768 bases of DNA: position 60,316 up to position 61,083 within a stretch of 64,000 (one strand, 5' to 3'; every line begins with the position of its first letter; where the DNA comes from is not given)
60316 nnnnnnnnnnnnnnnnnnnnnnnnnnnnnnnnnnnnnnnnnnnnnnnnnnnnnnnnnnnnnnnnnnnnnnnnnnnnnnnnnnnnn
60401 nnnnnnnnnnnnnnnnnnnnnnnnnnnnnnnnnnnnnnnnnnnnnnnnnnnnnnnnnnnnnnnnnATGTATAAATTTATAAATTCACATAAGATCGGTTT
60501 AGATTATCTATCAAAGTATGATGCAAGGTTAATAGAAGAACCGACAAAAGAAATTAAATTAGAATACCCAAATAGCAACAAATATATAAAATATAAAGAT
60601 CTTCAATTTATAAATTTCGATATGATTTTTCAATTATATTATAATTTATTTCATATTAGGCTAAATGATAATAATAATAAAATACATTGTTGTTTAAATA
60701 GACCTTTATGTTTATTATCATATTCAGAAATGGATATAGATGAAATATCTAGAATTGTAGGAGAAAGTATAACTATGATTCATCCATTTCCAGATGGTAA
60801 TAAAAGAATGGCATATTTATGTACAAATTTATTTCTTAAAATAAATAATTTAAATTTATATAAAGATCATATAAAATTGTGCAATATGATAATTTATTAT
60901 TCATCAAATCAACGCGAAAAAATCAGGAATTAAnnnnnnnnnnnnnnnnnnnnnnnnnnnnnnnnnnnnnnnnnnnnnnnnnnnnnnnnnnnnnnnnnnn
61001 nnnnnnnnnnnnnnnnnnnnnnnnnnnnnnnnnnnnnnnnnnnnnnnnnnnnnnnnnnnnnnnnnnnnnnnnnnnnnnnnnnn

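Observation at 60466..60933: Orphan Doc-type (Fic-fold) toxin gene embedded in the paralog array without a recognisable Phd antitoxin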

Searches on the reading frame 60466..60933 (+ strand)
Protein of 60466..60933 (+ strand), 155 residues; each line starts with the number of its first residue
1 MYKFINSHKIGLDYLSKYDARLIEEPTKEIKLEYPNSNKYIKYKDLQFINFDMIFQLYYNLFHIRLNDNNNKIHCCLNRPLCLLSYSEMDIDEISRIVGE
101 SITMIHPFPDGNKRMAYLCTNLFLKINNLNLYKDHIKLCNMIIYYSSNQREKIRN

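Call 3: search_protein_families(library=pfam, proteins=[window:60466-60933:+], max_evalue=1)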
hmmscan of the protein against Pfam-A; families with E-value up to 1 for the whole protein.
window:60466-60933:+ (155 aa): 1 family
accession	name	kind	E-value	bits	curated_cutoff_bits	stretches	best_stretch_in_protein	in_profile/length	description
PF02661.23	Fic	-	1.6e-08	35.7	24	1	41-124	2-93/93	Fic/DOC family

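Call 4: search_protein_families(library=ncbifam, proteins=[window:60466-60933:+], max_evalue=1)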
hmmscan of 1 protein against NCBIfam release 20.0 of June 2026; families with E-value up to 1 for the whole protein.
window:60466-60933:+ (155 aa): 2 families
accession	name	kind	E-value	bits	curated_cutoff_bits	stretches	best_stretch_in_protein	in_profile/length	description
TIGR01550.1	DOC_P1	subfamily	1.8e-08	34.6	38.65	1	69-143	28-103/122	type II toxin-antitoxin system death-on-curing family toxin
TIGR02613.1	mob_myst_B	hypoth_equivalog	0.00078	19.4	124.4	1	91-126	108-143/186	mobile mystery protein B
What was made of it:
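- On Fic/Doc (Fido) superfamily, Doc subclass: 34.6 bits against a cut-off of 38.65, E 1.8e-8 (call 4).
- Checked: The NCBIfam subfamily model TIGR01550 DOC_P1 falls just below its cut-off (34.6 against 38.65 bits, call 4), which fits a divergent member.
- The protein falls just below the curated TIGR01550 cut-off (call 4). It falls below the TIGR01550 cut-off (call 4).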

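Call 5: search_protein_families(library=phrogs, proteins=[window:60466-60933:+], max_evalue=0.1)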
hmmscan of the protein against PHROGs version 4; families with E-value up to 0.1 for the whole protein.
window:60466-60933:+ (155 aa): 5 families
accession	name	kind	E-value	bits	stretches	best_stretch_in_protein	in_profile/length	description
phrog_577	-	moron, auxiliary metabolic gene and host takeover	2.8e-11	44.4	1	39-146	3-107/128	Doc-like toxin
phrog_11900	-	unknown function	0.00068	20.2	1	103-129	154-180/230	-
phrog_26655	-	unknown function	0.0061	17.5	1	107-142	145-181/216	-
phrog_12747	-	unknown function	0.007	17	1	65-121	94-153/211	-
phrog_5978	-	unknown function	0.014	15.5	1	102-125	196-219/364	-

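Call 10: search_dna_similar(query=window:60466-60933:+, collection=phages, mode=protein, max_rows=30, max_evalue=0.001)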
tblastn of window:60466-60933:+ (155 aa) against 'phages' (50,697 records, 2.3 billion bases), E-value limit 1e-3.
No match.
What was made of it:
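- Closest known: PHROG 577 'Doc-like toxin' of phages and prophages. Different: tblastn of the window protein finds nothing among 50,697 GenBank phage records (call 10).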

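Call 13: find_homologous_proteins(query=window:60466-60933:+, max_evalue=0.001)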
Query window:60466-60933:+ (155 aa): 1 proteins with E <= 0.001 among 6 candidates.
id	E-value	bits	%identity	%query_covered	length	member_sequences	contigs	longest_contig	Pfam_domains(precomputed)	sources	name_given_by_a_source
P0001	7.0e-98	343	100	100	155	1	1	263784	PF02661.24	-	-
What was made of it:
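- Only 64 of 264 kb was visible (call 13).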

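Call 15: search_solved_structures(query=window:60466-60933:+, max_evalue=1, show_alignments=4)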
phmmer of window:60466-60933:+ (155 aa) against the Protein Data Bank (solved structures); distinct sequences matched with E-value up to 1: 7.
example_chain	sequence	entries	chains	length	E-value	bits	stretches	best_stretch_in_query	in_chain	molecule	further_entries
9vzc_A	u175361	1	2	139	0.00069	23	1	40-147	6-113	Death-on-curing family protein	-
5jj6_A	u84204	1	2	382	0.2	15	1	87-124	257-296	Adenosine monophosphate-protein transferase FICD homolog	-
5jj7_A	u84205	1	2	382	0.2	15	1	87-124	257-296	Adenosine monophosphate-protein transferase FICD homolog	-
3oak_A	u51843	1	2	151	0.35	14.2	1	103-151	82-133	Transcription factor IWS1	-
3o8z_A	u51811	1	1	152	0.37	14.1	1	103-151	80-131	Transcription factor IWS1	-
8uqu_A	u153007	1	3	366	0.41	13.9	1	103-124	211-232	Fido domain-containing protein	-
3nfq_A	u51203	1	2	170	0.47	13.8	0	103-151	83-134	Transcription factor IWS1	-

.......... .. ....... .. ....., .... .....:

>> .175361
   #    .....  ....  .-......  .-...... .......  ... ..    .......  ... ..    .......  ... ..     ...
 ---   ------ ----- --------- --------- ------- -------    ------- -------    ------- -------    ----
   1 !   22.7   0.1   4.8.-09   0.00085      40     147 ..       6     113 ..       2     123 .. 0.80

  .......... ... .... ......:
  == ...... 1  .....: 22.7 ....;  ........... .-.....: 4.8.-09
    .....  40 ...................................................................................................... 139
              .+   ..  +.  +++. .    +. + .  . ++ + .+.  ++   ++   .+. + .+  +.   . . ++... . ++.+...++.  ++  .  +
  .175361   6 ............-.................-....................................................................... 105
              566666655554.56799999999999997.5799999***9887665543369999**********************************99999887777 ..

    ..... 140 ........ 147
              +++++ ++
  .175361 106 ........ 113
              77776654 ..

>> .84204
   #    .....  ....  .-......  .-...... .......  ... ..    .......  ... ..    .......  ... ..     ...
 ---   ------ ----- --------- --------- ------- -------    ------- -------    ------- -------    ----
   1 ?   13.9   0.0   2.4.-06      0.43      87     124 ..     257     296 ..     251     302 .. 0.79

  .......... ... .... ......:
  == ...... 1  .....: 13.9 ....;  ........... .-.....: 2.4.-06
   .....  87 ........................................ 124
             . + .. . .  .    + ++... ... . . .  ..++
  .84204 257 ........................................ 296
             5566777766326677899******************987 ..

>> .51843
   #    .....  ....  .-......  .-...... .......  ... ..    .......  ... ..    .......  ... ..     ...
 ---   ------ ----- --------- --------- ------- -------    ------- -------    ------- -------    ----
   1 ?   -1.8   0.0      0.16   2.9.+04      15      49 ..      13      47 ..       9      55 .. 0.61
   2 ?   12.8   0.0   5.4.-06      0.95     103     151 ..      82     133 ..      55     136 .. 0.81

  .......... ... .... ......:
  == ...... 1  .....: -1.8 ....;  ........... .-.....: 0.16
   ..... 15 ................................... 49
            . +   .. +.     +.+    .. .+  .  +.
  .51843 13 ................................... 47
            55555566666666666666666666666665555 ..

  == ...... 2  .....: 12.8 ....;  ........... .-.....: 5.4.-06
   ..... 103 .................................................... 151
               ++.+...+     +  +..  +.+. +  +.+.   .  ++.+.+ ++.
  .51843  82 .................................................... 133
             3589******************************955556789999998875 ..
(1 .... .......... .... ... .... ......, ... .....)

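Call 16: find_encoding_contigs(protein=window:60466-60933:+, flank=10000, max_places=5)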
Protein window:60466-60933:+ (155 aa): no gene with exactly this product is on record in the collection.
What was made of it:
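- Tried and rejected: Exact-sequence look-up of the encoding contig failed (call 16), so the rest of the 264-kb contig stayed out of reach.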

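Call 17: find_related_loci(query=window:60466-60933:+, collection=viral_contigs, flank=10000)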
Query window:60466-60933:+ (155 aa) in viral_contigs; peptide patterns used: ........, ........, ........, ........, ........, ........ (x = any residue, [..] = any of these).
11 stretches matched a pattern, but none encodes a relative of the query by tblastn (E <= 1e-3).

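Call 18: search_protein_families(library=padloc, proteins=[window:60466-60933:+], max_evalue=0.1)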
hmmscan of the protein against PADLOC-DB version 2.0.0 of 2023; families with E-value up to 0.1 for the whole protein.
window:60466-60933:+ (155 aa): 7 families
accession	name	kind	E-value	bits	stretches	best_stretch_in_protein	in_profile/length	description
PDLC04965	PDC-S23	-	3.7e-05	21.3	1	106-134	260-288/327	-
PDLC04963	PDC-S23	-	0.00012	19.6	1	106-134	243-271/312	-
PDLC04839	PDC-S04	-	0.0015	16.2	1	91-125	127-160/205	-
PDLC04838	PDC-S04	-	0.004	15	1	94-140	133-178/209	-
PDLC03428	REase_II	-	0.0078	13.9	1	47-143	84-172/223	Type II restriction enzyme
PDLC03963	SoFic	-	0.015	12.7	1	103-128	191-216/361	-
PDLC04964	PDC-S23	-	0.023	11.9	1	5-139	163-296/331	-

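Call 24: search_protein_representatives(protein=window:60466-60933:+)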
Query: 155 residues. Proteins with E-value up to 0.001 (for the whole library): 49; up to 1e-10: 1; up to 1e-30: 1. The best 49 are listed.
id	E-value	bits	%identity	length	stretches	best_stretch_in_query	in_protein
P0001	2.2e-98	342.9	100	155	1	1-155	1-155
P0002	6.7e-08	49.0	31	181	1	5-143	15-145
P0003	1.6e-06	44.6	35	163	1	68-144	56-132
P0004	1.6e-06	44.5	36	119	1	69-138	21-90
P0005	3.2e-06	43.6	31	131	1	51-146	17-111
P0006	5.6e-06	42.8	32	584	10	45-102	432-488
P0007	6.3e-06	42.6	32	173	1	73-145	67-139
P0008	1.0e-05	41.9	36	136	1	69-149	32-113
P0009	1.2e-05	41.8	39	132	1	73-131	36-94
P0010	1.3e-05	41.6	42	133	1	61-130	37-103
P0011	2.4e-05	40.7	40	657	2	93-130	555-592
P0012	4.3e-05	39.9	40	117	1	88-139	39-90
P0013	4.9e-05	39.7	43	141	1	95-147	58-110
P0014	5.0e-05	39.7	30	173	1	4-145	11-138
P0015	5.6e-05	39.5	46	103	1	102-149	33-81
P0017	7.4e-05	39.1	27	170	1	9-146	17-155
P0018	8.8e-05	38.9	30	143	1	46-143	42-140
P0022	1.5e-04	38.2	30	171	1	47-143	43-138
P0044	6.8e-04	36.0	33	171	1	72-147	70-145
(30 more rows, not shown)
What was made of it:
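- A single-sequence HMMER search of 1.84 billion representatives aligns residues 4-9 onward with P0002, P0014 and P0017 (call 24).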

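Call 27: find_homologous_proteins(query=A2, max_evalue=0.00001)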
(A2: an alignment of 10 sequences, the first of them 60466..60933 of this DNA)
Query A2 (10 sequences) (155 aa, profile of the alignment): 453 proteins with E <= 0.00001 among 1831 candidates; the best 120 are listed.
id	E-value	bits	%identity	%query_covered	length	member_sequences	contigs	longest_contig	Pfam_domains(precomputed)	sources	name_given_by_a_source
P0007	2.6e-61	224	24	90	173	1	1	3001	PF02661.24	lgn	-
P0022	6.9e-56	207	31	63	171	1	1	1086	PF02661.24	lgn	-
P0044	2.1e-53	198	26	91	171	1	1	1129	PF02661.24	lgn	-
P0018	2.3e-47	179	27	89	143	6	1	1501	PF02661.24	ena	-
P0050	2.0e-45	172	27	89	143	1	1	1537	PF02661.24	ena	-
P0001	5.1e-45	171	100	100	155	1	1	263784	PF02661.24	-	-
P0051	1.7e-44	169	26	88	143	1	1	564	PF02661.24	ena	-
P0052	2.7e-41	159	24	90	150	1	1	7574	PF02661.24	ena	-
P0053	2.9e-22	97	28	47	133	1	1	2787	PF02661.24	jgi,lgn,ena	-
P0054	3.2e-22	97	38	43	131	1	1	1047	PF02661.24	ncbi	-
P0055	1.9e-21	94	26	63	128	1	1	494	PF02661.24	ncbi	-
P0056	2.7e-21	94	29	49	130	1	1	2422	PF02661.24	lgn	-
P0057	9.1e-21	92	23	63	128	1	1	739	PF02661.24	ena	-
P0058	1.4e-20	92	32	48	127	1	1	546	PF02661.24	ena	-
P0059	1.6e-20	91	26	56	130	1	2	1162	PF02661.24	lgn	-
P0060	1.8e-20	91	23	50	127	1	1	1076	PF02661.24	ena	-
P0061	2.3e-20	91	30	49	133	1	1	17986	PF02661.24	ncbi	-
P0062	3.4e-20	90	29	50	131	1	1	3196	PF02661.24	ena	-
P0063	3.7e-20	90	25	68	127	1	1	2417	PF02661.24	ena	-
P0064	4.2e-20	90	21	63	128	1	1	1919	PF02661.24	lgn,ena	-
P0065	4.2e-20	90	21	63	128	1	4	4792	PF02661.24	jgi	jgi:death-on-curing protein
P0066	4.6e-20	90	30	49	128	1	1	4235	PF02661.24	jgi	jgi:death on curing protein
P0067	5.1e-20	90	22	63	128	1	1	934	PF02661.24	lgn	-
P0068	5.1e-20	90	22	63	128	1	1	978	PF02661.24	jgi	jgi:death-on-curing protein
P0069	1.0e-19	89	23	63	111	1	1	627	PF02661.24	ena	-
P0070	1.6e-19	88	29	54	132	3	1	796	PF02661.24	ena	-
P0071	1.8e-19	88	28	53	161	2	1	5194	PF02661.24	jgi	jgi:death-on-curing protein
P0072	2.1e-19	88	33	35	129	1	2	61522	PF02661.24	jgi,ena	jgi:death-on-curing protein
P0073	2.1e-19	88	26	68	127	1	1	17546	PF02661.24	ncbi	-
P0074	2.3e-19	88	33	51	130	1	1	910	PF02661.24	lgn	-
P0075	2.4e-19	88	27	50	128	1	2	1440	PF02661.24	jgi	jgi:death-on-curing protein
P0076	2.5e-19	88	25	55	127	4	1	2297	PF02661.24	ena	-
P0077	2.7e-19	87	21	63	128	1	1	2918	PF02661.24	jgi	jgi:death-on-curing protein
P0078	2.7e-19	87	43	32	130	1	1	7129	PF02661.24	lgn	-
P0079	3.2e-19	87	26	52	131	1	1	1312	PF02661.24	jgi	jgi:death-on-curing protein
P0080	3.7e-19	87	36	38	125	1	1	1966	PF02661.24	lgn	-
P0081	3.9e-19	87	35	50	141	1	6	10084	PF02661.24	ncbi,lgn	ncbi:MAG: type II toxin-antitoxin system death-on-curing family toxin [Gammaproteobacteria bacterium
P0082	4.0e-19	87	28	65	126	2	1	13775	PF02661.24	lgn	-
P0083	5.2e-19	87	30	54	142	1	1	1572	PF02661.24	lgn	-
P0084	7.0e-19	86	28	64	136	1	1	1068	PF02661.24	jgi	jgi:death-on-curing protein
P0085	7.8e-19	86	30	52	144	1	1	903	PF02661.24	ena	-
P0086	8.8e-19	86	34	49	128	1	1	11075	PF02661.24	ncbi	-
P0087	9.9e-19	86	22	65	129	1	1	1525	PF02661.24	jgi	jgi:death on curing protein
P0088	9.9e-19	86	31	48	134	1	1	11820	PF02661.24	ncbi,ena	-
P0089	1.0e-18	86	29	54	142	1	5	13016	PF02661.24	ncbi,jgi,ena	jgi:death-on-curing protein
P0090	1.1e-18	86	29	54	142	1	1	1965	PF02661.24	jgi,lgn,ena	jgi:death-on-curing protein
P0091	1.1e-18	86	29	54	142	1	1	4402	PF02661.24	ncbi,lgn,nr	ncbi:MAG: type II toxin-antitoxin system death-on-curing family toxin [Xanthomonadaceae bacterium]|n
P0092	1.1e-18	85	26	54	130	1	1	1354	PF02661.24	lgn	-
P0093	1.2e-18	85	29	54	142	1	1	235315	PF02661.24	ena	-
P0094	1.3e-18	85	30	50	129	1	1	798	PF02661.24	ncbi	-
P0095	1.4e-18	85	36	50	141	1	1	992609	PF02661.24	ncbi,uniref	ncbi:type II toxin-antitoxin system death-on-curing family toxin [[Pseudomonas] boreopolis]|uniref:t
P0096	1.5e-18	85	35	50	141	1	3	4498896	PF02661.24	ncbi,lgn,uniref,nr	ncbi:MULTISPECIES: type II toxin-antitoxin system death-on-curing family toxin [Gammaproteobacteria]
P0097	1.6e-18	85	29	54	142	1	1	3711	PF02661.24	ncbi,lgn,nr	ncbi:MAG: type II toxin-antitoxin system death-on-curing family toxin [Pseudomonadota bacterium]|nr:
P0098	1.6e-18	85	28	50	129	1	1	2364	PF02661.24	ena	-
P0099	1.6e-18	85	36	44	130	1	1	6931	PF02661.24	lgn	-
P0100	1.7e-18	85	32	46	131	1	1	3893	PF02661.24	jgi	jgi:death-on-curing protein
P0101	1.7e-18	85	32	48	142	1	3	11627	PF02661.24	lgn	-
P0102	1.7e-18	85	34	44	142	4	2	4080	PF02661.24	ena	-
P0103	1.9e-18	85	29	54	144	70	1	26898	PF02661.24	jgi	jgi:death-on-curing protein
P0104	2.0e-18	85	31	50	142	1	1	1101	PF02661.24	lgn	-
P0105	2.0e-18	85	52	19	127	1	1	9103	PF02661.24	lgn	-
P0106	2.1e-18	85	32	48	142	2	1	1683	PF02661.24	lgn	-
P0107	2.1e-18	85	31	50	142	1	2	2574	PF02661.24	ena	-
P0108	2.2e-18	85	31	50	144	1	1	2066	PF02661.24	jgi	-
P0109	2.2e-18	85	31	50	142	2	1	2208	PF02661.24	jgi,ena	-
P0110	2.2e-18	85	25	50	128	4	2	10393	PF02661.24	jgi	jgi:death-on-curing protein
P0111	2.3e-18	84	30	55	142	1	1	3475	PF02661.24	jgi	jgi:death-on-curing protein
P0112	2.3e-18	84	23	72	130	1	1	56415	PF02661.24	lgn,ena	-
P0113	2.3e-18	84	27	49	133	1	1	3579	PF02661.24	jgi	jgi:death-on-curing protein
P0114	2.3e-18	84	31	54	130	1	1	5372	PF02661.24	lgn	-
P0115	2.4e-18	84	28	52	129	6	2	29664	PF02661.24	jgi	jgi:death-on-curing protein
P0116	2.5e-18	84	34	37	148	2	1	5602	PF02661.24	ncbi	-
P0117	3.0e-18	84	29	54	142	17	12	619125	PF02661.24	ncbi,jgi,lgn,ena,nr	ncbi:MAG: type II toxin-antitoxin system death-on-curing family toxin [Rhodanobacter sp.]|jgi:death-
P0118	3.2e-18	84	31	50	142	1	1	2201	PF02661.24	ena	-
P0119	3.4e-18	84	26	52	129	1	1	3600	PF02661.24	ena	-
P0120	3.4e-18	84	29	54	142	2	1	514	PF02661.24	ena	-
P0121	3.6e-18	84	28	48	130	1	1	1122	PF02661.24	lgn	-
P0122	3.8e-18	84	30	54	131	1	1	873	PF02661.24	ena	-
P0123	3.8e-18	84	29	54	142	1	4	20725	PF02661.24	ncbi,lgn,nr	ncbi:MAG: type II toxin-antitoxin system death-on-curing family toxin [Rhodanobacter sp.]|nr:MAG: ty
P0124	3.8e-18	84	22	68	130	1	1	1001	PF02661.24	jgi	jgi:death-on-curing protein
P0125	4.1e-18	84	28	50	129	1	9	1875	PF02661.24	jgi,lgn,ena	-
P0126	4.5e-18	83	32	48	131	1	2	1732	PF02661.24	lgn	-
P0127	4.6e-18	83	30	54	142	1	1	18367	PF02661.24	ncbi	-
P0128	4.8e-18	83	23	52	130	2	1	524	PF02661.24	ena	-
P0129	5.1e-18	83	22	63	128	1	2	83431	PF02661.24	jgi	jgi:death on curing protein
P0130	5.3e-18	83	30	54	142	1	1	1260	PF02661.24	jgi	jgi:death-on-curing protein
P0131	5.4e-18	83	30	55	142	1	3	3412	PF02661.24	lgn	-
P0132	5.6e-18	83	30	54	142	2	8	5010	PF02661.24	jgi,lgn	jgi:death-on-curing protein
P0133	5.6e-18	83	21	63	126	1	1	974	PF02661.24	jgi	jgi:death on curing protein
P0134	6.2e-18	83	32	40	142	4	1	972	PF02661.24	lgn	-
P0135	6.3e-18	83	30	55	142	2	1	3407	PF02661.24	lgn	-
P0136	6.6e-18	83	23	66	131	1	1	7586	PF02661.24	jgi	jgi:death-on-curing protein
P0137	6.8e-18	83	32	48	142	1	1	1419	PF02661.24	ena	-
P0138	7.2e-18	83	28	50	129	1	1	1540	PF02661.24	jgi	jgi:death-on-curing protein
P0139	7.3e-18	83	34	54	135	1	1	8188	PF02661.24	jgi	jgi:death on curing protein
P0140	7.6e-18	83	28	50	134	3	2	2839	PF02661.24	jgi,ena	jgi:death-on-curing protein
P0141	8.0e-18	83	29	50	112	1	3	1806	PF02661.24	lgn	-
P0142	8.8e-18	83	24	63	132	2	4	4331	PF02661.24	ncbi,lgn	-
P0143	8.8e-18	83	28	49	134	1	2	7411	PF02661.24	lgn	-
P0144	9.7e-18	82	30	55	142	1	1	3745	PF02661.24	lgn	-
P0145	1.0e-17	82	27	45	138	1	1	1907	PF02661.24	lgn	-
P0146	1.1e-17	82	26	52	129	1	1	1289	PF02661.24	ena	-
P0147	1.2e-17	82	30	52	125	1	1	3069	PF02661.24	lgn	-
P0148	1.2e-17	82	28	52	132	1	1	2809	PF02661.24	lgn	-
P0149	1.3e-17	82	28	54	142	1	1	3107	PF02661.24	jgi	jgi:death-on-curing protein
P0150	1.3e-17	82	27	54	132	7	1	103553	PF02661.24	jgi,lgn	jgi:death-on-curing protein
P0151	1.4e-17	82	28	54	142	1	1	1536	PF02661.24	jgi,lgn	-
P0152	1.4e-17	82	26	52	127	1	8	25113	PF02661.24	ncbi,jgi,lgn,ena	jgi:death on curing protein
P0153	1.4e-17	82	28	54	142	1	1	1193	PF02661.24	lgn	-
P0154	1.5e-17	82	27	54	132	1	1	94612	PF02661.24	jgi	jgi:death-on-curing protein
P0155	1.5e-17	82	28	50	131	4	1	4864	PF02661.24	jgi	jgi:death on curing protein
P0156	1.6e-17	82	30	54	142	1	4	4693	PF02661.24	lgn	-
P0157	1.6e-17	82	26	52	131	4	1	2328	PF02661.24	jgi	jgi:death-on-curing protein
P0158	1.7e-17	82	32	38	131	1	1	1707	PF02661.24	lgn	-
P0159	1.7e-17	82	31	50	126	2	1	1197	PF02661.24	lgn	-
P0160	1.8e-17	82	29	49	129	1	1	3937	PF02661.24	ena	-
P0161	1.9e-17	81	27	54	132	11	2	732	PF02661.24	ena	-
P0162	1.9e-17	81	26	52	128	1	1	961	PF02661.24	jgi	jgi:death-on-curing protein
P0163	1.9e-17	81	29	49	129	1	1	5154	PF02661.24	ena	-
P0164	1.9e-17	81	29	54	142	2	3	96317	PF02661.24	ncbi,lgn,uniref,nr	ncbi:death-on-curing protein [Rhodanobacter thiooxydans]|uniref:Death-on-curing protein n=1 Tax=Rhod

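Call 28: find_encoding_contigs(protein=P0052, flank=8000, max_places=3)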
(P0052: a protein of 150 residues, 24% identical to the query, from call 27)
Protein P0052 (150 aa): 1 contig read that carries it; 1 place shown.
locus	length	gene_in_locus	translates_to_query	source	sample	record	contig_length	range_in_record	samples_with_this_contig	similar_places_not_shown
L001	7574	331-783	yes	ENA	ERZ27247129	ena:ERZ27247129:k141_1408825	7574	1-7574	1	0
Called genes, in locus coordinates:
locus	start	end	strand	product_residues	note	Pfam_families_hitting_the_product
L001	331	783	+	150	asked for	PF02661:Fic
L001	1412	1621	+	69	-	PF00830:Ribosomal_L28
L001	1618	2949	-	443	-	PF03721:UDPG_MGDP_dh_N, PF00984:UDPG_MGDP_dh, PF03720:UDPG_MGDP_dh_C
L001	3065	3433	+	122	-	PF01648:ACPS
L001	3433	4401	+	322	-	PF01256:Carb_kinase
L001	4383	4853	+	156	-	PF02367:TsaE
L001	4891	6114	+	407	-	PF00696:AA_kinase, PF01842:ACT, PF22468:ACT_9, PF01842:ACT, PF13840:ACT_7, PF22468:ACT_9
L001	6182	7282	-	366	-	PF07549:Sec_GG, PF02355:SecD_SecF_C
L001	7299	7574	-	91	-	?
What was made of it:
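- Bacterial clade members sit as single genes among housekeeping genes without an antidote (call 28), which is easier to tolerate if they are not toxic.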

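Call 29: find_encoding_contigs(protein=P0007, flank=4000, max_places=3)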
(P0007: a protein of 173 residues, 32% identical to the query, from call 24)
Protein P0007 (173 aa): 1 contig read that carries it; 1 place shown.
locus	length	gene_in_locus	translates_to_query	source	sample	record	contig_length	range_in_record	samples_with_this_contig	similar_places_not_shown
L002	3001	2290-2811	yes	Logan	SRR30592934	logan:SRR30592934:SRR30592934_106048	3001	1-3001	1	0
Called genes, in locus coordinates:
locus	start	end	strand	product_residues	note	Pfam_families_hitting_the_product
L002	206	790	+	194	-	-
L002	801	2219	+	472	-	PF01145:Band_7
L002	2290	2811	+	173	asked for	PF02661:Fic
